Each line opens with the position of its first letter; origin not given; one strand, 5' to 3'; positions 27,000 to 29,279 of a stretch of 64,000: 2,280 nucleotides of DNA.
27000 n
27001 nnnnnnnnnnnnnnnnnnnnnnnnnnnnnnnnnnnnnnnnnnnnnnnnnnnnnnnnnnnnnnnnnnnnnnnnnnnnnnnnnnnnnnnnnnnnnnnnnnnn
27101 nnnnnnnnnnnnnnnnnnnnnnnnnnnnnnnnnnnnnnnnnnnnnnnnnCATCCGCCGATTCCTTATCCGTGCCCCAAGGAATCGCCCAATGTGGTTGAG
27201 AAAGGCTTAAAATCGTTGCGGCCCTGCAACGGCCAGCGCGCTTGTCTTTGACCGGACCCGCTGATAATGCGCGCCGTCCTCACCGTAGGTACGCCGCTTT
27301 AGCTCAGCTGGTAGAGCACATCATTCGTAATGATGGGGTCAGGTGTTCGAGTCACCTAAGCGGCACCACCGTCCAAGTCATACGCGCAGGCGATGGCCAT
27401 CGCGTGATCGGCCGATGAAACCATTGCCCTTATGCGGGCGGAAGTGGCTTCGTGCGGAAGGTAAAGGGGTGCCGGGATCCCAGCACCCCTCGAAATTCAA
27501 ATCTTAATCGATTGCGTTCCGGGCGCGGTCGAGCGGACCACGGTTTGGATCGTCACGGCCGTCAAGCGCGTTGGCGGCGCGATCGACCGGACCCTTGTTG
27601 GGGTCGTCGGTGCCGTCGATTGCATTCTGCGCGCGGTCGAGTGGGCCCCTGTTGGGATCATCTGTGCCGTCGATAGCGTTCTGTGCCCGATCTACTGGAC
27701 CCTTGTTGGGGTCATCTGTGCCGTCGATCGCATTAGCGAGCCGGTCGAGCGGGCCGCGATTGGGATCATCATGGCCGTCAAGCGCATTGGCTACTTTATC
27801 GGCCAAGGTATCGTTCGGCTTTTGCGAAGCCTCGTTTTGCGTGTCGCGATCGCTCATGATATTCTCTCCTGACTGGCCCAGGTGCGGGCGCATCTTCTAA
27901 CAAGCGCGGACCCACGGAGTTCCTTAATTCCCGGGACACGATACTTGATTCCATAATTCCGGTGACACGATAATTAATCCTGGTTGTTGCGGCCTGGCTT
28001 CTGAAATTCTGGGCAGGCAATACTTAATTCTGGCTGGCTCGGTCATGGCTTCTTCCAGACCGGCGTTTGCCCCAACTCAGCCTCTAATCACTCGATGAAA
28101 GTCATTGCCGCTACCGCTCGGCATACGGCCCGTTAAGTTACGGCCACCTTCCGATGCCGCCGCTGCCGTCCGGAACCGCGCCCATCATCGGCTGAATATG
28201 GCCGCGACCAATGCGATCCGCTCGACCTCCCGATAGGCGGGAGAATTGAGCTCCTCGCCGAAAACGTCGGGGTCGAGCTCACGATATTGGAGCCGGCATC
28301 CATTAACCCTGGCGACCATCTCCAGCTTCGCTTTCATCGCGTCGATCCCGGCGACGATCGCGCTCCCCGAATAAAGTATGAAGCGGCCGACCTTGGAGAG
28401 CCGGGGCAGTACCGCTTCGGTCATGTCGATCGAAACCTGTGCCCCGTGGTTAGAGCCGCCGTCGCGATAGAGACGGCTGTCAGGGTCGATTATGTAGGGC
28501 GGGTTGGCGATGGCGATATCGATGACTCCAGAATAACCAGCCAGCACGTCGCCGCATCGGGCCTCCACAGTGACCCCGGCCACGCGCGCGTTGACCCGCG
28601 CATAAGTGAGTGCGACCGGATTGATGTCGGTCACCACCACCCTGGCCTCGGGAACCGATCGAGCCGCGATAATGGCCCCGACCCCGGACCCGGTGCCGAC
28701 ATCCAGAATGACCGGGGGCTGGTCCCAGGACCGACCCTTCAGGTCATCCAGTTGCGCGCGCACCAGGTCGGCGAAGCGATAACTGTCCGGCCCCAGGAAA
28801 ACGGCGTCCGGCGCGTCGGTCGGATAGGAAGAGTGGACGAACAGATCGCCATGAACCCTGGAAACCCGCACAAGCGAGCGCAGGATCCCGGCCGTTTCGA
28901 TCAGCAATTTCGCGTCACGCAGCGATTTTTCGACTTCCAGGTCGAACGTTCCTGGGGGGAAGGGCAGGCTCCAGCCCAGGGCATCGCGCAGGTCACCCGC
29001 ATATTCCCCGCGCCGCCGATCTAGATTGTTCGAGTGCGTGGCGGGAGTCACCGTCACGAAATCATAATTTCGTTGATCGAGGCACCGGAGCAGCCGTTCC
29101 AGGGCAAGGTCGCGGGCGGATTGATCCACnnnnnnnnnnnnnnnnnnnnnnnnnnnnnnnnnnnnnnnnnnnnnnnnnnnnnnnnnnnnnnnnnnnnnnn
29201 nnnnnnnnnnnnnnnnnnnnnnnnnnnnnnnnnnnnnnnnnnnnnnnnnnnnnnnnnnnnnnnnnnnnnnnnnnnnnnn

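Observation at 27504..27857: Acidic 18-aa tandem-repeat protein whose repeats differ only at synonymous sites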

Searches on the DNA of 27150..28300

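Call 44: search_rna_families(source=window, start=27150, end=28300, threshold=evalue, max_evalue=1)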
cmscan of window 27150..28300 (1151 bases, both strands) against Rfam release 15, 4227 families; matches with E-value up to 1: 1.
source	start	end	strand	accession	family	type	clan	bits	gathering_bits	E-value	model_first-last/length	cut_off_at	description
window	27293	27365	+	RF00005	tRNA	Gene; tRNA;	CL00001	68.2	29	1.7e-14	1-71/71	no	tRNA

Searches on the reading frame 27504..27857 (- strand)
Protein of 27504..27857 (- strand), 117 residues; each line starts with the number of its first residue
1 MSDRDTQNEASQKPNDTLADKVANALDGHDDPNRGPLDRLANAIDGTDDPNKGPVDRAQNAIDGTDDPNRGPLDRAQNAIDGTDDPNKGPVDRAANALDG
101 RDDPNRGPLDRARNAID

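Call 4: search_protein_families(library=pfam, proteins=[window:27504-27857:-], max_evalue=0.01)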
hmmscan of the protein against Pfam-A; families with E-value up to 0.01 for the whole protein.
window:27504-27857:- (117 aa): 1 family
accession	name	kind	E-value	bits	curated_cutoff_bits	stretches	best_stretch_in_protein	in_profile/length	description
PF24430.1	DUF7553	-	0.007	17.3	27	0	16-58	29-75/85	Family of unknown function (DUF7553)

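Call 7: find_homologous_proteins(query=window:27504-27857:-, max_evalue=0.001)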
Query window:27504-27857:- (117 aa): 19 proteins with E <= 0.001 among 3980 candidates.
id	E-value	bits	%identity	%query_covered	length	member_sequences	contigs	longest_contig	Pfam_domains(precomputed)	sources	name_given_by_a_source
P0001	8.7e-60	218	84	100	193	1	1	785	-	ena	-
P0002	7.6e-30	122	83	60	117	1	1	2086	-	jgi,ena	-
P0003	5.1e-27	113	75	61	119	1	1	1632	-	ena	-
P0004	2.3e-22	98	79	53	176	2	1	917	-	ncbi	-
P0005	5.4e-22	96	78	50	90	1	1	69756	-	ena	-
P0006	2.2e-20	91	71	53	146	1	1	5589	-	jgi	jgi:hypothetical protein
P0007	1.0e-18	86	61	72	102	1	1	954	-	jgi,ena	jgi:hypothetical protein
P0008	9.8e-18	83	64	62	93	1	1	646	-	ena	-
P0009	3.4e-17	81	75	48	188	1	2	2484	PF11181.14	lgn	-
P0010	2.6e-14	72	59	67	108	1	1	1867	-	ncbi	ncbi:MAG: hypothetical protein EOP66_10285, partial [Sphingomonas sp.]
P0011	3.9e-14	71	57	54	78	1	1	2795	-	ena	-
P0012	2.8e-13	68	67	42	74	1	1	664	-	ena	-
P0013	7.7e-13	67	77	38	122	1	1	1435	-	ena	-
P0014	4.7e-12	64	46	70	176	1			-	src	-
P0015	7.0e-11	61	69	41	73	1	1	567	-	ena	-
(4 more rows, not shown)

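Call 11: find_related_loci(query=A1, collection=genome_contigs, flank=8000)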
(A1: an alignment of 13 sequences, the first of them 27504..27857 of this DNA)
Query A1 (117 aa) in genome_contigs; peptide patterns used: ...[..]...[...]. (x = any residue, [..] = any of these).
93 stretches matched a pattern; 43 encode a relative of the query (tblastn E <= 1e-3); 43 distinct loci.
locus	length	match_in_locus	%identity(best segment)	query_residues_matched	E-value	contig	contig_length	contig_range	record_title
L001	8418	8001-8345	74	1-117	4e-52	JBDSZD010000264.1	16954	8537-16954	MAG: Sphingomicrobium sp. isolate cluster1_bin.78 k127_4570361, whole genome shotgun sequence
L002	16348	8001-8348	73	1-116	1e-51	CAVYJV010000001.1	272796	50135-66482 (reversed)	MAG: uncultured Alphaproteobacteria bacterium isolate MFD01275.bin.2.19 genome assembly, contig: contig_16694, whole gen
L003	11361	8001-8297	74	9-117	3e-46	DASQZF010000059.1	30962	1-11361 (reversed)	MAG TPA_asm: Allosphingosinicella sp. isolate SMAG_U11084 k141_129835, whole genome shotgun sequence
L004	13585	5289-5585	77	1-117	5e-46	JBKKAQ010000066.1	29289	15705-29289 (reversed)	MAG: Sphingomicrobium sp. isolate swi_bin.306 S1Ck127_2634265_flag_1_multi_8.3542_len_29289, whole genome shotgun sequen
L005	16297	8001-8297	72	1-99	5e-44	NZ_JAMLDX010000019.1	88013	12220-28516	Sphingomonas tagetis strain MG17 contig19, whole genome shotgun sequence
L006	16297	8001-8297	70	1-99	4e-42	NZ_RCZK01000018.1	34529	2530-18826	Sphingomonas oligophenolica strain S5.1 scaffold18.1, whole genome shotgun sequence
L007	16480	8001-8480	71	1-117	1e-40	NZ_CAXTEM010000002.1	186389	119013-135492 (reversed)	MAG: uncultured Sphingomonas sp. isolate private_T1887_metawrap_bin.3 private_T1887_metawrap_bin.3_2, whole genome shotg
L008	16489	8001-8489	60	14-117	4e-40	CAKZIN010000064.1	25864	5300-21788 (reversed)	MAG TPA_asm: uncultured Sphingopyxis sp. isolate SRR1950779_bin.20_CONCOCT_v1.1_MAG genome assembly, contig: ERZ501047.1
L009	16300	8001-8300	71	1-116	7e-37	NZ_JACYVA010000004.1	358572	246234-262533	Sphingomonas sp. CFBP 13720 strain CFBP13720 CFBP1372004, whole genome shotgun sequence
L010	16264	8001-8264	77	14-117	9e-37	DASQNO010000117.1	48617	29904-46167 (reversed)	MAG TPA_asm: Sphingomonadaceae bacterium isolate SMAG_U10778 k141_155332, whole genome shotgun sequence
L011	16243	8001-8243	75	14-117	2e-36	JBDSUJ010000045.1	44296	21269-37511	MAG: Croceibacterium sp. isolate cluster1_bin.579 k127_15630501, whole genome shotgun sequence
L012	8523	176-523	57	1-117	6e-34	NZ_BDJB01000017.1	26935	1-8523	Sphingomonas sp. TZW2008, whole genome shotgun sequence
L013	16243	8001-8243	69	14-117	2e-32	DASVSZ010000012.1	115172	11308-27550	MAG TPA_asm: Allosphingosinicella sp. isolate SMAG_U3276 k141_115287, whole genome shotgun sequence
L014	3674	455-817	55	1-116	2e-32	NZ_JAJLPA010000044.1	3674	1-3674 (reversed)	Sphingomonas sp. A2-49 44, whole genome shotgun sequence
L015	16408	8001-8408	52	1-116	2e-32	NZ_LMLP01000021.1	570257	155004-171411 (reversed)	Sphingomonas sp. Leaf67 contig_5, whole genome shotgun sequence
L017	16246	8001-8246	74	1-116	2e-30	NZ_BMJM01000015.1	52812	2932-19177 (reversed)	Sandarakinorhabdus glacialis strain CGMCC 1.15519 sequence15, whole genome shotgun sequence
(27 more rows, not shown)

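Call 19: search_protein_families(library=pfam, proteins=[L017:8001-8825:+, L010:7521-8276:+, L009:8001-8888:+, P0004, L005:8001-8309:+], max_evalue=0.01)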
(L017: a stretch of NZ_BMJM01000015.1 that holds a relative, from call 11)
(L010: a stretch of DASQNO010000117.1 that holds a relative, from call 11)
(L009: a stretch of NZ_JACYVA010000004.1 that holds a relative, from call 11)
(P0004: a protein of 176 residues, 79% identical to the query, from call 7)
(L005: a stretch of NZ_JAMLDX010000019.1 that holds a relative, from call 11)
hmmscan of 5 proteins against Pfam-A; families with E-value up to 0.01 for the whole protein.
L017:8001-8825:+ (274 aa): 1 family
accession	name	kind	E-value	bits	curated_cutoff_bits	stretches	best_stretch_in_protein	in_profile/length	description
PF14013.11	MT0933_antitox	-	0.00056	20.5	27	0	55-99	1-46/49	MT0933-like antitoxin protein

L010:7521-8276:+ (251 aa): 1 family
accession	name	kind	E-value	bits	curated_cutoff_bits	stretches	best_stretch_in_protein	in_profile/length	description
PF11181.13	YflT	-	3e-06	28.1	26.2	1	8-48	4-44/99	Heat induced stress protein YflT domain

L009:8001-8888:+ (295 aa): 1 family
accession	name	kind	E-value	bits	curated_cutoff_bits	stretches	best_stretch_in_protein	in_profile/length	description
PF11181.13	YflT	-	9.8e-05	23.2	26.2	0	128-165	4-41/99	Heat induced stress protein YflT domain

P0004 (176 aa): 0 families

L005:8001-8309:+ (102 aa): 0 families
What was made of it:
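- On YflT / GSP17M domain family (PF11181): Among fused relatives, L010 reaches the Pfam cut-off, L009 falls just below it and L017 does not match (call 19).
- Closest known: YflT / general stress protein 17M domain proteins. Different: Of the three fused relatives scanned, only one reaches Pfam's cut-off for PF11181 (call 19).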

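Call 20: search_protein_families(library=ncbifam, proteins=[window:27504-27857:-, L017:8001-8825:+, L010:7521-8276:+], max_evalue=0.01)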
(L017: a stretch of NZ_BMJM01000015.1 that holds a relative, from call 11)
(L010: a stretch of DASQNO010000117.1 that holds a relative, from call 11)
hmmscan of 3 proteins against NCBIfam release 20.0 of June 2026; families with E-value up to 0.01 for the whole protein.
window:27504-27857:- (117 aa): 0 families

L017:8001-8825:+ (274 aa): 0 families

L010:7521-8276:+ (251 aa): 0 families

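Call 28: predict_structure(alignment_id=A1)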
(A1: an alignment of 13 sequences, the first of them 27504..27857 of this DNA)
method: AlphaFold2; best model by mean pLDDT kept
length: 117 residues; sequences in the alignment: 13
mean_pLDDT: 45.0   pTM: 0.15
mean pLDDT of the five models: 45.0, 44.9, 44.5, 42.9, 39.7
residues with pLDDT >= 90: 0; 70-90: 0; 50-70: 12; < 50: 105
segments of 3 or more residues with pLDDT < 50: 1-12, 14-20, 22-97, 105-107, 115-117
pLDDT, mean of each block of 10 residues (from residue 1): 44 47 46 45 43 42 43 42 43 48 49 48
secondary structure, 60 per line:
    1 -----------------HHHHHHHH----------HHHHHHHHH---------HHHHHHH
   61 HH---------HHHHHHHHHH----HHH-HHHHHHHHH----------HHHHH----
elements in order: H18-25 H36-44 H54-62 H72-81 H90-98 H109-113

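Call 41: search_protein_representatives(alignment_id=A1)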
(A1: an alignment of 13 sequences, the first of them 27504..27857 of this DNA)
Query: 13 sequences, 148 profile positions. Proteins with E-value up to 0.001 (for the whole library): 33; up to 1e-10: 18; up to 1e-30: 5. The best 33 are listed.
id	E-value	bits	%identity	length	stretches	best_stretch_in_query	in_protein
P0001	1.6e-56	206.7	-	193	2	8-92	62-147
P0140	1.6e-47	177.5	-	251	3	3-89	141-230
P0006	1.8e-40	154.7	-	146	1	3-148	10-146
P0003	2.7e-39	150.9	-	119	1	31-146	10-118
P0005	5.6e-33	130.4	-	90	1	1-91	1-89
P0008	8.5e-30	120.0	-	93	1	9-99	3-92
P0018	2.0e-24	102.6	-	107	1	46-121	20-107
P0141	3.8e-24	101.7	-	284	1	48-147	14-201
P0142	6.0e-23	97.8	-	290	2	71-147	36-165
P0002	6.2e-23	97.8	-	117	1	8-78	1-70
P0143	9.4e-23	97.2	-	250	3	21-96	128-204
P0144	1.4e-21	93.4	-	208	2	73-136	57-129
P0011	3.1e-18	82.5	-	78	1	45-91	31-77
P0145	3.8e-17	79.0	-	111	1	30-78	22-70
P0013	6.5e-16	75.0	-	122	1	22-78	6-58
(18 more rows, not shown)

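Call 45: search_solved_structures(query=window:27504-27857:-, max_evalue=10, show_alignments=2)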
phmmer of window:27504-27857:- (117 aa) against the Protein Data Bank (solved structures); distinct sequences matched with E-value up to 10: 8.
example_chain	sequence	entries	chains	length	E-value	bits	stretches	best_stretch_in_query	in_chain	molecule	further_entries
9e5c_0q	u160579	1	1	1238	2.3e-05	28.1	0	21-102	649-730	LIM zinc-binding domain-containing protein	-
1w6t_A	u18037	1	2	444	0.76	13.5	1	11-61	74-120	ENOLASE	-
7ugu_G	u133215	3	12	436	0.78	13.5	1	11-61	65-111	Enolase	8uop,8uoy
8dg4_E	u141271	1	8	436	0.81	13.4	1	11-61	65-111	Enolase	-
3zlh_A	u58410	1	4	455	0.84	13.4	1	11-61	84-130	ENOLASE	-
3zlg_A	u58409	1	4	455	0.84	13.4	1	11-61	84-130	ENOLASE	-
3zlf_A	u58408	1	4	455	0.84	13.4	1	11-61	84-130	ENOLASE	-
4ewj_A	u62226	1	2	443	0.92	13.3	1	12-56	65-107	Enolase 2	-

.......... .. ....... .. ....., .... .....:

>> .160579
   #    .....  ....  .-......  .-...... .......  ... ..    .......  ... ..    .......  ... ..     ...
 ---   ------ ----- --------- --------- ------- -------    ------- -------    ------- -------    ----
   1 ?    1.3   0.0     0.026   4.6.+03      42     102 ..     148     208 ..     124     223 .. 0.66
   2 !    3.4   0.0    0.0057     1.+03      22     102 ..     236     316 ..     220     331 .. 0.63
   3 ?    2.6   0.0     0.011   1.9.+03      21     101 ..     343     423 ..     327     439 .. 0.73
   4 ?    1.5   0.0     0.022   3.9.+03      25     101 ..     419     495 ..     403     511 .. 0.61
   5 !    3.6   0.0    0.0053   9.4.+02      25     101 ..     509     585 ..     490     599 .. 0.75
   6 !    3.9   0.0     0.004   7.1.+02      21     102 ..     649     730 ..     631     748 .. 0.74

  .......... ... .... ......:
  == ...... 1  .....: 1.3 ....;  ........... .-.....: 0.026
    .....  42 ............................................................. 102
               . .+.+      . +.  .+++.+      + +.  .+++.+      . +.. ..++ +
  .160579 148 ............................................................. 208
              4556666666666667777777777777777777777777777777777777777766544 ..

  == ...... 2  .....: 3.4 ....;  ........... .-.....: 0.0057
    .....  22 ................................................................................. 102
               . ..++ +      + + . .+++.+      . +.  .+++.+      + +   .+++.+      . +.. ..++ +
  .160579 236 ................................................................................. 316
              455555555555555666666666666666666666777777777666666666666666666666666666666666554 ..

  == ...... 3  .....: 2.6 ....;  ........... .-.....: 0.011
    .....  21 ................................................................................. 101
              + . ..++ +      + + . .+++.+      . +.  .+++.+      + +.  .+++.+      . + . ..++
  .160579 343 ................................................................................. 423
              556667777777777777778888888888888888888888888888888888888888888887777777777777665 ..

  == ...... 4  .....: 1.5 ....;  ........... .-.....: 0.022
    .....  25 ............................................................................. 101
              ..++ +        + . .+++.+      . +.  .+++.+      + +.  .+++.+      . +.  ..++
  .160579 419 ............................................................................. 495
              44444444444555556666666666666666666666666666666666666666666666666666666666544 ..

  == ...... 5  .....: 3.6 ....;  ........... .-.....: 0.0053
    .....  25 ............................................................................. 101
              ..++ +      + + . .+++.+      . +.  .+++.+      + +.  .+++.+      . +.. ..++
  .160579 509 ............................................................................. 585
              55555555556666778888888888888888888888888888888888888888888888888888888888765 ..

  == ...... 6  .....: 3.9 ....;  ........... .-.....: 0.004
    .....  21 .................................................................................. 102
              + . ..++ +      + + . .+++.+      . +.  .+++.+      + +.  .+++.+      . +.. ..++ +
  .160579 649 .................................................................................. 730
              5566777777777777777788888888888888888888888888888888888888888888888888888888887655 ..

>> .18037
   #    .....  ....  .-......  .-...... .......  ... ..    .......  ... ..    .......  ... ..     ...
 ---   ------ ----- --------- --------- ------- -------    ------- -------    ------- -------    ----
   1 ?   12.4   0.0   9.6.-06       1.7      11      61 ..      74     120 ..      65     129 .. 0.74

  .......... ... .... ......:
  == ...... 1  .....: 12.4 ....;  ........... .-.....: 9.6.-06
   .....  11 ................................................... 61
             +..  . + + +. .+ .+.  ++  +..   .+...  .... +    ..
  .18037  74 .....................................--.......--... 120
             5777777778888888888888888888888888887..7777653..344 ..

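Call 65: predict_structure(alignment_id=A4)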
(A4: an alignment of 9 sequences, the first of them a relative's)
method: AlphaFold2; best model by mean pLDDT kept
length: 284 residues; sequences in the alignment: 9
mean_pLDDT: 50.1   pTM: 0.26
mean pLDDT of the five models: 50.1, 49.5, 48.7, 44.8, 44.5
residues with pLDDT >= 90: 0; 70-90: 32; 50-70: 69; < 50: 183
segments of 3 or more residues with pLDDT < 50: 1-18, 44-48, 50-85, 87-91, 100-111, 166-177, 182-194, 196-226, 228-234, 237-260, 274-280
pLDDT, mean of each block of 10 residues (from residue 1): 40 46 54 53 48 45 43 41 44 49 42 68 83 82 70 58 49 44 41 41 40 46 47 47 40 40 55 46 50
secondary structure, 60 per line:
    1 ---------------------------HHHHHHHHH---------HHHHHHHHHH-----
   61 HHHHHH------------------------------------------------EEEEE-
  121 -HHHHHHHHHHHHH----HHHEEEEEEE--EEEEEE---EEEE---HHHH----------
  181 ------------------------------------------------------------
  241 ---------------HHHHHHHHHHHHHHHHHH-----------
elements in order: H28-36 H46-55 H61-66 E115-119 H122-134 E142-148 E151-156 E160-163 H167-170 H256-273
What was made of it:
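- AlphaFold2 pLDDT is 45 for the window protein and 40-54 for the repeats in a fused relative, while its YflT-type domain reaches 70-83 (calls 28, 65). AlphaFold2 shows no docking of the repeats onto the YflT-type domain (call 65).
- Tried and rejected: AlphaFold2 on the window protein and on a fused relative gave low confidence for the repeats (calls 28, 65).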

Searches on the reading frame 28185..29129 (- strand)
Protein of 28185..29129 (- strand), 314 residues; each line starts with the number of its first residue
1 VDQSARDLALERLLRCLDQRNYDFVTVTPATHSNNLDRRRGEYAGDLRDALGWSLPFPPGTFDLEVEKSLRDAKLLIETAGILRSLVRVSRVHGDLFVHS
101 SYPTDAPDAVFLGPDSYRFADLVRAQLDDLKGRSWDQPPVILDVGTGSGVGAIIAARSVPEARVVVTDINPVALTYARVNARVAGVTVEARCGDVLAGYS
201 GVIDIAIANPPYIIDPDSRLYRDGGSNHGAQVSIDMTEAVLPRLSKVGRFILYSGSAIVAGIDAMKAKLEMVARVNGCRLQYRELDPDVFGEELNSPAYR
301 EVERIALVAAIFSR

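Call 4: search_protein_families(library=pfam, proteins=[window:28185-29129:-], max_evalue=0.01)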
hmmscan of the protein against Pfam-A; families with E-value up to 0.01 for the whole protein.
window:28185-29129:- (314 aa): 7 families
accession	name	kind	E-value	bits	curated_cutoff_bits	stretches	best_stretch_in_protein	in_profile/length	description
PF05175.20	MTS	-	1.1e-10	41.9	23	1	141-212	35-108/170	Methyltransferase small domain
PF13649.12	Methyltransf_25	-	1.7e-09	38.7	27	1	141-197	1-57/97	Methyltransferase domain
PF13847.12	Methyltransf_31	-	2.6e-07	30.9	27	1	141-209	7-81/145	Methyltransferase domain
PF08241.18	Methyltransf_11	-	5.7e-07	30.5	21.2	1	142-196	1-52/95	Methyltransferase domain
PF06325.19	PrmA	-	5.8e-07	29.7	22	1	140-209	164-233/296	Ribosomal protein L11 methyltransferase (PrmA)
PF08242.18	Methyltransf_12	-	0.0025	18.9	30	1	142-180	1-39/98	Methyltransferase domain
PF10294.15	Methyltransf_16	-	0.0086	16.3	21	0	136-174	45-82/174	Lysine methyltransferase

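Call 20: search_protein_families(library=ncbifam, proteins=[window:28185-29129:-], max_evalue=0.01)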
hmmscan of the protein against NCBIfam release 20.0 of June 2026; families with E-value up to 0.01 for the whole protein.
window:28185-29129:- (314 aa): 26 families (the best 25 are shown)
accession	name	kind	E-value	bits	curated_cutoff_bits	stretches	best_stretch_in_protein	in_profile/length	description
TIGR03534.1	RF_mod_PrmC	equivalog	1.3e-18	67.4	199.1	1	122-220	76-174/253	peptide chain release factor N(5)-glutamine methyltransferase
NF011529.0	PRK14968.1-3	equivalog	8.5e-12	44.9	162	1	140-217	37-114/198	putative methyltransferase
TIGR03533.1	L3_gln_methyl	equivalog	1.2e-11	44.5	229.7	1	119-214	105-201/284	50S ribosomal protein L3 N(5)-glutamine methyltransferase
TIGR00537.1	hemK_rel_arch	hypoth_equivalog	2e-10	40.6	87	1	137-215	22-95/179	HemK2/MTQ2 family protein methyltransferase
TIGR00536.1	hemK_fam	subfamily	2.9e-10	39.7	115.5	1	140-217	117-197/286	HemK family protein methyltransferase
NF011527.0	PRK14968.1-1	equivalog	3e-09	36.9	242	1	136-259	33-149/192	putative methyltransferase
NF011530.0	PRK14968.1-4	equivalog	2.7e-08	33.4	243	1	140-271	42-172/202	putative methyltransferase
NF007023.0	PRK09489.1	equivalog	1.1e-07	31.4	295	1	141-212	200-271/342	16S rRNA (guanine(1207)-N(2))-methyltransferase RsmC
NF001790.0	PRK00517.3-3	equivalog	3.7e-07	29.8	269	1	140-197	125-181/262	50S ribosomal protein L11 methyltransferase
NF001784.0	PRK00517.2-1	equivalog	8.4e-07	28.8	244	1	138-187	152-200/290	50S ribosomal protein L11 methyltransferase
TIGR03704.1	PrmC_rel_meth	equivalog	1.4e-06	28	248.8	1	122-236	73-187/251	putative protein N(5)-glutamine methyltransferase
NF011528.0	PRK14968.1-2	equivalog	3.2e-06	26.8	171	1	141-241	42-149/205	putative methyltransferase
TIGR00406.1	prmA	equivalog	3.4e-05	23.4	183.15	1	140-190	162-211/288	50S ribosomal protein L11 methyltransferase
NF008823.0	PRK11873.1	subfamily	9e-05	22.1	263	1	140-195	80-137/272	arsenite methyltransferase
NF002421.0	PRK01544.1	equivalog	0.00018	20.4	567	1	126-214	127-218/524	bifunctional peptide chain release factor N(5)-glutamine methyltransferase PrmC/tRNA (guanosine(46)-N7)-methyltransferase TrmB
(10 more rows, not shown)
